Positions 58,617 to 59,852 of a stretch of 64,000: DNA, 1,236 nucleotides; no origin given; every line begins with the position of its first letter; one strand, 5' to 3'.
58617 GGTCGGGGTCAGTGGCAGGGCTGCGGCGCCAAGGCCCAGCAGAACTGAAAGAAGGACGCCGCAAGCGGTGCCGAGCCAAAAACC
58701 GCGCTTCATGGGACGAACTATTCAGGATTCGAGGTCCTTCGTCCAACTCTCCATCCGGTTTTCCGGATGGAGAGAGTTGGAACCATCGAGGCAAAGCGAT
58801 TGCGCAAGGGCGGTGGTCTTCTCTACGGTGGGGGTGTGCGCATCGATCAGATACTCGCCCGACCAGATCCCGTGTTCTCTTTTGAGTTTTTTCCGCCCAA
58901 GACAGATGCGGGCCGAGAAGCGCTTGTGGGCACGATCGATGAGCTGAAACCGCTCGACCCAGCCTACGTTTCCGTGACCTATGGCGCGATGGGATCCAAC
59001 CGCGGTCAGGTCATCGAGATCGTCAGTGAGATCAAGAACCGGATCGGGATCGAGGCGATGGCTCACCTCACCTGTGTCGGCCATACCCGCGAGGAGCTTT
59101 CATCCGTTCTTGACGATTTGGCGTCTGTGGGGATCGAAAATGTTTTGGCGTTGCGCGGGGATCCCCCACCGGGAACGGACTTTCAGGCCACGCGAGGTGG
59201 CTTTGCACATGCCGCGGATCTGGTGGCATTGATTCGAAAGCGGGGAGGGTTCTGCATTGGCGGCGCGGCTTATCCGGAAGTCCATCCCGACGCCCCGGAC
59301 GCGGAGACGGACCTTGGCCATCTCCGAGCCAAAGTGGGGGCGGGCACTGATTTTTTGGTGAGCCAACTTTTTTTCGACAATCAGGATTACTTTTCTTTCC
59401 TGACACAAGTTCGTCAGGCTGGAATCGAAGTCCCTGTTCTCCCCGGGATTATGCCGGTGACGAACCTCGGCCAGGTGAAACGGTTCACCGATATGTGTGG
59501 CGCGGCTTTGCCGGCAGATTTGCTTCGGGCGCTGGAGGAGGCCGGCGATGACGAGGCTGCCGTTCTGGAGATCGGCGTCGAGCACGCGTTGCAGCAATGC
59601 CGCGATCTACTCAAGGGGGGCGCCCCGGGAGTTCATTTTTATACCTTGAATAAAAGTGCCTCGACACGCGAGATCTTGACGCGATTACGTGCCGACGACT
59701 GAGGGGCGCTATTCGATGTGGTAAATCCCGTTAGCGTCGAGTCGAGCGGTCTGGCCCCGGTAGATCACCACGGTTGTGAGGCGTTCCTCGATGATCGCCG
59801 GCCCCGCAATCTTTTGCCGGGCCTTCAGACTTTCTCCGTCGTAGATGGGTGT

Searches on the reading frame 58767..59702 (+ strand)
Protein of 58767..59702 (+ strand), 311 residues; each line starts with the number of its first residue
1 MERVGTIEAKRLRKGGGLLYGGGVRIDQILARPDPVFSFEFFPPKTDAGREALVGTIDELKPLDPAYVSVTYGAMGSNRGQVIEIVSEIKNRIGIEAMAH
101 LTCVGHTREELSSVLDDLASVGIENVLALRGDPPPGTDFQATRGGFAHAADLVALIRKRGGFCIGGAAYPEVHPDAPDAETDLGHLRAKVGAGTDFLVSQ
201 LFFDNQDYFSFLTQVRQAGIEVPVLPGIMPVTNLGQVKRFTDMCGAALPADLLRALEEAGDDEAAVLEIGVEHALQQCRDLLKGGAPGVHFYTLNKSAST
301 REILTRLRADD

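Call 9: search_protein_families(library=pfam, proteins=[window:58767-59702:+], max_evalue=0.001)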
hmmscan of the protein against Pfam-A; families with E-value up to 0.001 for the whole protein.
window:58767-59702:+ (311 aa): 1 family
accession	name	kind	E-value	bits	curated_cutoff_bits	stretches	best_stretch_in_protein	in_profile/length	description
PF02219.23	MTHFR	-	1.2e-96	323.9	24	1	25-307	1-286/287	Methylenetetrahydrofolate reductase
